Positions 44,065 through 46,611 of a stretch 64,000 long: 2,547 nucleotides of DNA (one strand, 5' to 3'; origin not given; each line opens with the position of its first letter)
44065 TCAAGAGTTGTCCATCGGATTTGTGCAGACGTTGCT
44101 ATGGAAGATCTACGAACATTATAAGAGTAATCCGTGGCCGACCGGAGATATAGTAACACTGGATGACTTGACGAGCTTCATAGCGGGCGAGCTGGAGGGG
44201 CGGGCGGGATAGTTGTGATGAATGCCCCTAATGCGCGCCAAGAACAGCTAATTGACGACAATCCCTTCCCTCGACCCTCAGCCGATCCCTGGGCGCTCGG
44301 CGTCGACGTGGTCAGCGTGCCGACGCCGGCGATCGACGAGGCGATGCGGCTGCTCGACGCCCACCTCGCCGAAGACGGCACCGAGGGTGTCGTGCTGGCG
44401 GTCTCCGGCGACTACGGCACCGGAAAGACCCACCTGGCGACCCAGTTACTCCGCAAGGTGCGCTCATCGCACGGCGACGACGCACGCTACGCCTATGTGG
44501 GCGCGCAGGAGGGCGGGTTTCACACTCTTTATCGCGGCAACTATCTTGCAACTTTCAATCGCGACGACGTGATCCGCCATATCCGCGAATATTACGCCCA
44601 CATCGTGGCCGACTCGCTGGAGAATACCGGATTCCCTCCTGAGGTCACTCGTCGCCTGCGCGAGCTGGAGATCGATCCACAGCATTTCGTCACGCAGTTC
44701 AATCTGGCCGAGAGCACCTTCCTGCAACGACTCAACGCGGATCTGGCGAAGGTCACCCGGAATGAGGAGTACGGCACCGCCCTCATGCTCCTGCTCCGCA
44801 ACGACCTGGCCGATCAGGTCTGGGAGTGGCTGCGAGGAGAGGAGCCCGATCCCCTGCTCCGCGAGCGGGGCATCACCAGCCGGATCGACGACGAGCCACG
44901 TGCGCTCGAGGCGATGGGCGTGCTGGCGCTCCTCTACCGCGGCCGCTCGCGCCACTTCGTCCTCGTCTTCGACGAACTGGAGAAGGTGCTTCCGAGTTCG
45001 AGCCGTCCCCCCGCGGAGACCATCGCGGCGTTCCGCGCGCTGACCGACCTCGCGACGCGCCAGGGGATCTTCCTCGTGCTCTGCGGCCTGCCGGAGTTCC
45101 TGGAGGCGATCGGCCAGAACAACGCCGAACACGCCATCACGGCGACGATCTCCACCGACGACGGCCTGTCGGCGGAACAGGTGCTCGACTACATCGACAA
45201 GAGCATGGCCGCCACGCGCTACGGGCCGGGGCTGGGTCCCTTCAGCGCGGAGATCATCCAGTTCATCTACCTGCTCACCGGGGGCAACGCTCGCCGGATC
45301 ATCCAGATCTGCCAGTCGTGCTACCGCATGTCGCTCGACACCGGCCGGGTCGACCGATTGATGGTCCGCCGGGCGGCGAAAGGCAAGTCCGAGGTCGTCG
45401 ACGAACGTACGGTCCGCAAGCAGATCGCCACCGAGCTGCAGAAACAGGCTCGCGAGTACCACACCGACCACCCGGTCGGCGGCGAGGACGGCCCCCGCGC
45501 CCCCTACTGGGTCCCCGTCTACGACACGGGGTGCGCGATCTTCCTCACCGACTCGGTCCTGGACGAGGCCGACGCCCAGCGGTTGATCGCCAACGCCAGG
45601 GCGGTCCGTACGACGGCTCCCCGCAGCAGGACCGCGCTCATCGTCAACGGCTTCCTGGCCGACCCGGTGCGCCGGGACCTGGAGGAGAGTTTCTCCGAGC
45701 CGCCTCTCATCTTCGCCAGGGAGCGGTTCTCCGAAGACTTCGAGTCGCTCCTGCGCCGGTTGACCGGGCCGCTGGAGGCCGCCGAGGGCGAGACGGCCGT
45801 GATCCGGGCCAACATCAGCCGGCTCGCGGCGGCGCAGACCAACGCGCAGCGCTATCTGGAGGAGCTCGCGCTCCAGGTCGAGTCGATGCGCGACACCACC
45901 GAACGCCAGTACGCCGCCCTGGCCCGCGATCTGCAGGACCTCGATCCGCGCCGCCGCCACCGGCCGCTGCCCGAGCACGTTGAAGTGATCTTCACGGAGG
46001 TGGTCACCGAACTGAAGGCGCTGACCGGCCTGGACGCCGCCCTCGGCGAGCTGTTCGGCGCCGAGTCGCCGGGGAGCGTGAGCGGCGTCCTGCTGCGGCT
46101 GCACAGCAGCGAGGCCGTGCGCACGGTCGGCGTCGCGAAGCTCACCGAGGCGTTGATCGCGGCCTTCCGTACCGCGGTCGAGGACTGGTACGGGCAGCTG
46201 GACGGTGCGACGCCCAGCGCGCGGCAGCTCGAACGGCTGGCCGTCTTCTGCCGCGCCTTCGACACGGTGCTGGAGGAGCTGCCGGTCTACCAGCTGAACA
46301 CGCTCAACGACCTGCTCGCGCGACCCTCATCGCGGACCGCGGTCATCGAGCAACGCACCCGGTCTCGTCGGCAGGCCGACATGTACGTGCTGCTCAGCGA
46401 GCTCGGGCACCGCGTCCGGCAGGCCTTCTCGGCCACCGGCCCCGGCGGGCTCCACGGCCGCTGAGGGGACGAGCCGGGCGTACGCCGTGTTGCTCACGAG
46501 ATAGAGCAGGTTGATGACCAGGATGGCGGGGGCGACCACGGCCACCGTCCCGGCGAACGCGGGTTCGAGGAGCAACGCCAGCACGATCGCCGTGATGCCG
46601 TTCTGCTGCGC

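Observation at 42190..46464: Low-GC, translationally coupled three-gene module: exported single-TM protein + Cys/His-rich P-loop NTPase + 749-aa Orc1/Cdc6-like AAA+ ATPase - candidate uncharacterised (defence or signalling) system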

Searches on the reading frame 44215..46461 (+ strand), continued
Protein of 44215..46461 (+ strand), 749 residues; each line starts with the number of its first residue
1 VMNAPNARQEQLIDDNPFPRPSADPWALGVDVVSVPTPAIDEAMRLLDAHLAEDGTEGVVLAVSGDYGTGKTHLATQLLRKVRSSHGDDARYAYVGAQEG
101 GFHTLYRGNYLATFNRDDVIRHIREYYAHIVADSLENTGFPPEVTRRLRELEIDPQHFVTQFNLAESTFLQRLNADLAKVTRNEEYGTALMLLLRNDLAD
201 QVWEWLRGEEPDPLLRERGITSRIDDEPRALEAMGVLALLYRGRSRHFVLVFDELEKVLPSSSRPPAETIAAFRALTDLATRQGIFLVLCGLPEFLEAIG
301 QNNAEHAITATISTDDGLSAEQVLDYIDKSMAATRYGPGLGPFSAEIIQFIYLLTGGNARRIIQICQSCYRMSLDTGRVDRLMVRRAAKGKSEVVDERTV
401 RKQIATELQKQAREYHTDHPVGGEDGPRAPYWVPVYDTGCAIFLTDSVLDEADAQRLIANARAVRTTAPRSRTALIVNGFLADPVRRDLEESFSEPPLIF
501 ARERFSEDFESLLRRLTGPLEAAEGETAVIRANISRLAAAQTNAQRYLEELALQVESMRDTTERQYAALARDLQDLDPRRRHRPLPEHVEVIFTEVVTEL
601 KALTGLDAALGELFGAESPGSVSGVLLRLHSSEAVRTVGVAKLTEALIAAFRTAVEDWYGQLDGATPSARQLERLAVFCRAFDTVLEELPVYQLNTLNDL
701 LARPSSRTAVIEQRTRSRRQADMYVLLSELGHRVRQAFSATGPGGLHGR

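Call 114: search_protein_families(library=pfam, proteins=[L032:12465-13139:-, L032:13100-14431:+, L032:6729-8054:+, L032:3314-6271:-, L029:12290-13219:+, L029:13454-15778:+, L029:6016-7179:+, L029:4167-6023:+, L050:12666-14069:-, L050:12120-12662:-], max_evalue=0.001)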
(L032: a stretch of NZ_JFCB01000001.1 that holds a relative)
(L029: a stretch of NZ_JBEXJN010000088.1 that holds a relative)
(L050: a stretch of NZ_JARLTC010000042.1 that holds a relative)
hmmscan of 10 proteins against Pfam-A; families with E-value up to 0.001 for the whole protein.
L032:12465-13139:- (225 aa): 1 family
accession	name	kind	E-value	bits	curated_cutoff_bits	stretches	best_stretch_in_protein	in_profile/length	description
PF04892.17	VanZ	-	3.2e-22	79.9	30.1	1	59-178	2-124/126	VanZ like family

L032:13100-14431:+ (444 aa): 3 families
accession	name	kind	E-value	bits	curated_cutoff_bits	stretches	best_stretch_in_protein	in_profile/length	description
PF07730.19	HisKA_3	-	1.5e-15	57.9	24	1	243-307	2-66/68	Histidine kinase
PF02518.31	HATPase_c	-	1.8e-08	35.2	26.4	1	351-438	4-110/111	Histidine kinase-, DNA gyrase B-, and HSP90-like ATPase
PF13581.12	HATPase_c_2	-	4.2e-06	27.2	27.4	1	329-397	8-79/127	Histidine kinase-like ATPase domain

L032:6729-8054:+ (442 aa): 1 family
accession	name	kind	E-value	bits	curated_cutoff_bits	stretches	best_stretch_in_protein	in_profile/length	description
PF00264.25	Tyrosinase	-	9.6e-41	140.9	22.6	1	165-391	2-213/214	Common central domain of tyrosinase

L032:3314-6271:- (986 aa): 7 families
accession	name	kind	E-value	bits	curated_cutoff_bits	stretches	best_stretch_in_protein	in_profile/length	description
PF03704.23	BTAD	-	6e-36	124.4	22.1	1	129-273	1-146/146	Bacterial transcriptional activator domain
PF13424.12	TPR_12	-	1.5e-20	73.6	30.1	4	827-899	3-76/77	Tetratricopeptide repeat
PF00486.34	Trans_reg_C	-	1.5e-11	44.6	26.2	1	52-122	9-77/77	Transcriptional regulatory protein, C terminal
PF00931.28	NB-ARC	-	2.5e-09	37.2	23.5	1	329-558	12-247/248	NB-ARC domain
PF07719.23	TPR_2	-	1.2e-08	34.8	27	0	753-778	6-31/34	Tetratricopeptide repeat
PF00515.34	TPR_1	-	1.1e-06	28.6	27.8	0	869-898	2-31/34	Tetratricopeptide repeat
PF13181.12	TPR_8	-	1.6e-05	25.1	25.7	0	832-859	5-32/34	Tetratricopeptide repeat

L029:12290-13219:+ (310 aa): 2 families
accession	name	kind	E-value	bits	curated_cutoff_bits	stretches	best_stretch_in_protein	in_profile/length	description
PF19054.6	DUF5753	-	6.7e-40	137.1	23.4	1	120-292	1-177/178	Domain of unknown function (DUF5753)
PF13560.12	HTH_31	-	7.5e-10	39.4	27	1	38-92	1-55/64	Helix-turn-helix domain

L029:13454-15778:+ (775 aa): 7 families
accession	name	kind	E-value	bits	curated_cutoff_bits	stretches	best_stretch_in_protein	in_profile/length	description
PF13328.12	HD_4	-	3.4e-49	167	27.2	1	76-223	1-155/156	HD domain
PF04607.23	RelA_SpoT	-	8e-42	142.5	27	1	283-393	1-112/113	Region found in RelA / SpoT proteins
PF02824.27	TGS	-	4.5e-25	87.9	22.2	1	438-497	1-60/60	TGS domain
PF13291.12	ACT_4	-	2e-17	64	27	1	694-770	3-80/80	ACT domain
PF01966.28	HD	-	5.3e-14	52.9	22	1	95-192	1-116/116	HD domain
PF01842.31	ACT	-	1.3e-13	50.9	27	1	699-763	2-65/66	ACT domain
PF19296.4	RelA_AH_RIS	-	2.9e-08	34.5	23.8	1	512-672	3-174/185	RelA/SpoT, AH and RIS domains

L029:6016-7179:+ (388 aa): 2 families
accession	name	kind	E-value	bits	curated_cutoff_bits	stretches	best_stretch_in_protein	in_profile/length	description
PF02355.23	SecD_SecF_C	-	8.4e-57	192.1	20.5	1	135-316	15-188/189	Protein export membrane protein SecD/SecF, C-terminal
PF07549.19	Sec_GG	-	9.2e-07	28.6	20.3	1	42-61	2-21/28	SecD/SecF GG Motif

L029:4167-6023:+ (619 aa): 5 families
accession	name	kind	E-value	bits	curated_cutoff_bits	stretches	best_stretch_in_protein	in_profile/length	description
PF22599.2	SecDF_P1_head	-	4.4e-31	107.6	27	1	311-404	20-113/114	SecDF, P1 head subdomain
PF02355.23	SecD_SecF_C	-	1.8e-10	40.9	20.5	1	407-582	13-187/189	Protein export membrane protein SecD/SecF, C-terminal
PF21760.3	SecD_1st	-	5.5e-07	29.4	27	1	91-144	2-58/60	Protein translocase subunit SecDF, P1 domain, N-terminal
PF03176.21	MMPL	-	5.4e-06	26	20.5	1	428-587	146-307/333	MMPL family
PF07549.19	Sec_GG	-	0.00023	21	20.3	1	61-79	8-26/28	SecD/SecF GG Motif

L050:12666-14069:- (468 aa): 1 family
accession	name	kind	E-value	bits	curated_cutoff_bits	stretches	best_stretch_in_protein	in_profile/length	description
PF13560.12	HTH_31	-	1.6e-07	32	27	1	53-109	1-60/64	Helix-turn-helix domain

L050:12120-12662:- (181 aa): 1 family
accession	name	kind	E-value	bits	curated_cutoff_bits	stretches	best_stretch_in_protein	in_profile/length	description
PF04138.20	GtrA_DPMS_TM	-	1.3e-19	70.9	26.1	1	47-167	2-117/117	GtrA/DPMS, transmembrane domain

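Call 119: search_dna_similar(query=window:44215-46461:+, collection=plasmids, mode=protein, max_evalue=1e-10, max_rows=15)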
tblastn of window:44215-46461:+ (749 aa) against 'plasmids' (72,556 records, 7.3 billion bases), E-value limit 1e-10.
Records with a match: 1; places in all: 1; records where one place covers at least 80% of the query: 0.
Best place of each record, by identity: <60% 1.
By first word of the organism name: Salinigranum 1.
By predicted mobility (MOB-suite, as given by PLSDB): non-mobilizable 1.
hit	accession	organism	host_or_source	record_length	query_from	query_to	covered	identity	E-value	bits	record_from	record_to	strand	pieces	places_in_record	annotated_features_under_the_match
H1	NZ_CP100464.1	Salinigranum marinum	cell culture,Saline soil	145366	61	378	42%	26.5%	7e-13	81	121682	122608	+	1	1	BREX system ATP-binding domain-containing protein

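Call 120: search_dna_similar(query=window:44215-46461:+, collection=phages, mode=protein, max_evalue=0.00001, max_rows=10)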
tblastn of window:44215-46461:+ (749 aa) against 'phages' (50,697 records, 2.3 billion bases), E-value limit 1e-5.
No match.

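Call 126: fold_search(model_id=the predicted structure, library=pdb)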
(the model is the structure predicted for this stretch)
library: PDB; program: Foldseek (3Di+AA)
matches with E <= 10: 1026; with E <= 0.001: 64
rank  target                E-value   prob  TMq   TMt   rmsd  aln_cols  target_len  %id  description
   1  8fcu_Q                4.7e-06  1.00  0.25  0.53   8.3       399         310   14  Cryo-EM structure of Cascade-DNA-TniQ-TnsC complex in type I-B CAST system (released 2023-08-09)
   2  1fnn_A                1.3e-05  1.00  0.25  0.46  12.5       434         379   16  CRYSTAL STRUCTURE OF CDC6P FROM PYROBACULUM AEROPHILUM (released 2000-10-04)
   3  9gmz_A                2.1e-05  1.00  0.25  0.49  11.8       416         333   13  CryoEM structure of PmcTnsC-dsDNA-AMPPNP in complex with PmcTnsAB hook (released 2025-04-02)
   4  9g0f_A                2.2e-05  1.00  0.25  0.51  10.1       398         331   14  CryoEM structure of PmcTnsC-dsDNA-AMPPNP (released 2025-04-02)
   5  7rzy_1                3.2e-05  1.00  0.28  0.61   5.7       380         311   12  CryoEM structure of Vibrio cholerae transposon Tn6677 AAA+ ATPase TnsC (released 2022-06-08)
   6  7ufi_1                3.3e-05  1.00  0.27  0.59   6.8       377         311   11  VchTnsC AAA+ ATPase with DNA, single heptamer (released 2022-06-08)
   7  8v32_Q                4.0e-05  1.00  0.25  0.53   8.2       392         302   14  TnsD-TnsC-DNA complex (released 2024-10-16)
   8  1w5t_C                4.0e-05  1.00  0.26  0.45   9.0       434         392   14  Structure of the Aeropyrum Pernix ORC2 protein (ADPNP-ADP complexes) (released 2004-10-05)
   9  9g0f_B                4.4e-05  1.00  0.25  0.49  10.3       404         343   15  CryoEM structure of PmcTnsC-dsDNA-AMPPNP (released 2025-04-02)
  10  9hqv_Br               4.4e-05  1.00  0.20  0.33  17.9       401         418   14  Cryo-EM structure of the small subunit of the mitochondrial ribosome from Toxoplasma gondii (released 2025-06-11)
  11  7jk5_A                4.8e-05  1.00  0.25  0.45  11.0       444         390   14  Structure of Drosophila ORC bound to DNA (released 2020-09-09)
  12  8fcv_R                5.3e-05  1.00  0.26  0.50  10.6       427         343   15  Cryo-EM structure of TnsC-TniQ-DNA complex in type I-B CAST system (released 2023-08-09)
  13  8glu_F                5.9e-05  1.00  0.24  0.42  14.3       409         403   11  CryoEM structure of TnsC(1-503) bound to TnsD(1-318) from E.coli Tn7 (released 2024-07-31)
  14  2qby_B                6.8e-05  1.00  0.25  0.46   9.2       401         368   12  Crystal structure of a heterodimer of Cdc6/Orc1 initiators bound to origin DNA (from S. solfataricus) (released 2007-09-11)
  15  7jgr_A                7.4e-05  1.00  0.25  0.44  11.2       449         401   14  Structure of Drosophila ORC bound to DNA (84 bp) and Cdc6 (released 2020-09-09)
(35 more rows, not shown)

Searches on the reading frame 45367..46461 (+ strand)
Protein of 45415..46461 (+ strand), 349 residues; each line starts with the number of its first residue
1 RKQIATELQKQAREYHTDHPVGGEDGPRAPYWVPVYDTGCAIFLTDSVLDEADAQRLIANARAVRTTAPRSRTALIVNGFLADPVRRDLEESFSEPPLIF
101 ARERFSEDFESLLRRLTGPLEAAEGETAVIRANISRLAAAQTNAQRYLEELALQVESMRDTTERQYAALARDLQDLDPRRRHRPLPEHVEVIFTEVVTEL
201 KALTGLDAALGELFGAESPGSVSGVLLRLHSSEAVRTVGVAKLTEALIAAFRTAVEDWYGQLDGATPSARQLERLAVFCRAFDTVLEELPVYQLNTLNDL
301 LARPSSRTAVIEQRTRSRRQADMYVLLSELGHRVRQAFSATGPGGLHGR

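Call 43: search_protein_families(library=pfam, proteins=[window:45415-46461:+], max_evalue=5)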
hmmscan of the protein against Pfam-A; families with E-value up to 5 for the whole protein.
window:45415-46461:+ (349 aa): 2 families
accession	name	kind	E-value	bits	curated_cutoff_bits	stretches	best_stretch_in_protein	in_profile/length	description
PF24984.1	HEAT_EF3_GNC1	-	0.15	12.9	27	1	125-162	38-75/91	Elongation factor 3/GNC1 HEAT repeat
PF12325.13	TMF_TATA_bd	-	0.16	12.5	29.1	1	112-179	13-79/115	TATA element modulatory factor 1 TATA binding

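Call 110: search_solved_structures(query=A10, max_evalue=10, show_alignments=1)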
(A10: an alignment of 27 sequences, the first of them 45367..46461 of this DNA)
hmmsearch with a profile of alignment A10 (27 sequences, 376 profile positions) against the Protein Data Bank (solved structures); distinct sequences matched with E-value up to 10: 64 (the best 60 are shown).
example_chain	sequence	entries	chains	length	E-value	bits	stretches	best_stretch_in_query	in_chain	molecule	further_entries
8qae_A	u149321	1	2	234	0.0045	19.1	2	126-196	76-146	sc-apCC-6-SLLA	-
9ugr_A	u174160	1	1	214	0.0062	18.6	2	122-195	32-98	Syn-F4-Link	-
7tbq_A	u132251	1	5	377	0.011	17.7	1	126-188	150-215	D7 LOV2-DARPin fusion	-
8xi2_q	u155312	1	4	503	0.026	16.6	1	137-241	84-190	Pre-mRNA-processing factor 19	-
1r8i_A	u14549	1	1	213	0.032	16.3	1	167-266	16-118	TraC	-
9tmp_A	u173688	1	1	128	0.036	16.1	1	105-163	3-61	Soluble cytochrome b562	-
9hei_Q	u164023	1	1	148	0.06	15.4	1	206-232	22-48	Oxygen-evolving enhancer protein 3, chloroplastic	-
8a3k_UNK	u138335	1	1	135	0.071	15.1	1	127-208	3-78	sc-apCC-4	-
6pf2_A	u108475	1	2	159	0.2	13.6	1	120-189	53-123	Myosin, heavy polypeptide 7, cardiac muscle, beta variant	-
9yoj_B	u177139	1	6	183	0.3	13.1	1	158-199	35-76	Hemagglutinin HA2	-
5zuv_A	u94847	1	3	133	0.3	13.1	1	129-199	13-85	Spike glycoprotein,Spike glycoprotein,inhibitor EK1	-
8gi0_F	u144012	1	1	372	0.34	12.9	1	126-199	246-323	Peroxisomal membrane protein PEX14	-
9r1m_A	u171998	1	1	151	0.36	12.8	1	140-200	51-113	sc-apCC-4-LMF-1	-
9r1k_A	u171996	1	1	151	0.41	12.6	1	131-211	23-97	sc-apCC-4-A7F-1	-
6ii4_B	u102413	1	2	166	0.41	12.6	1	158-199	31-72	Hemagglutinin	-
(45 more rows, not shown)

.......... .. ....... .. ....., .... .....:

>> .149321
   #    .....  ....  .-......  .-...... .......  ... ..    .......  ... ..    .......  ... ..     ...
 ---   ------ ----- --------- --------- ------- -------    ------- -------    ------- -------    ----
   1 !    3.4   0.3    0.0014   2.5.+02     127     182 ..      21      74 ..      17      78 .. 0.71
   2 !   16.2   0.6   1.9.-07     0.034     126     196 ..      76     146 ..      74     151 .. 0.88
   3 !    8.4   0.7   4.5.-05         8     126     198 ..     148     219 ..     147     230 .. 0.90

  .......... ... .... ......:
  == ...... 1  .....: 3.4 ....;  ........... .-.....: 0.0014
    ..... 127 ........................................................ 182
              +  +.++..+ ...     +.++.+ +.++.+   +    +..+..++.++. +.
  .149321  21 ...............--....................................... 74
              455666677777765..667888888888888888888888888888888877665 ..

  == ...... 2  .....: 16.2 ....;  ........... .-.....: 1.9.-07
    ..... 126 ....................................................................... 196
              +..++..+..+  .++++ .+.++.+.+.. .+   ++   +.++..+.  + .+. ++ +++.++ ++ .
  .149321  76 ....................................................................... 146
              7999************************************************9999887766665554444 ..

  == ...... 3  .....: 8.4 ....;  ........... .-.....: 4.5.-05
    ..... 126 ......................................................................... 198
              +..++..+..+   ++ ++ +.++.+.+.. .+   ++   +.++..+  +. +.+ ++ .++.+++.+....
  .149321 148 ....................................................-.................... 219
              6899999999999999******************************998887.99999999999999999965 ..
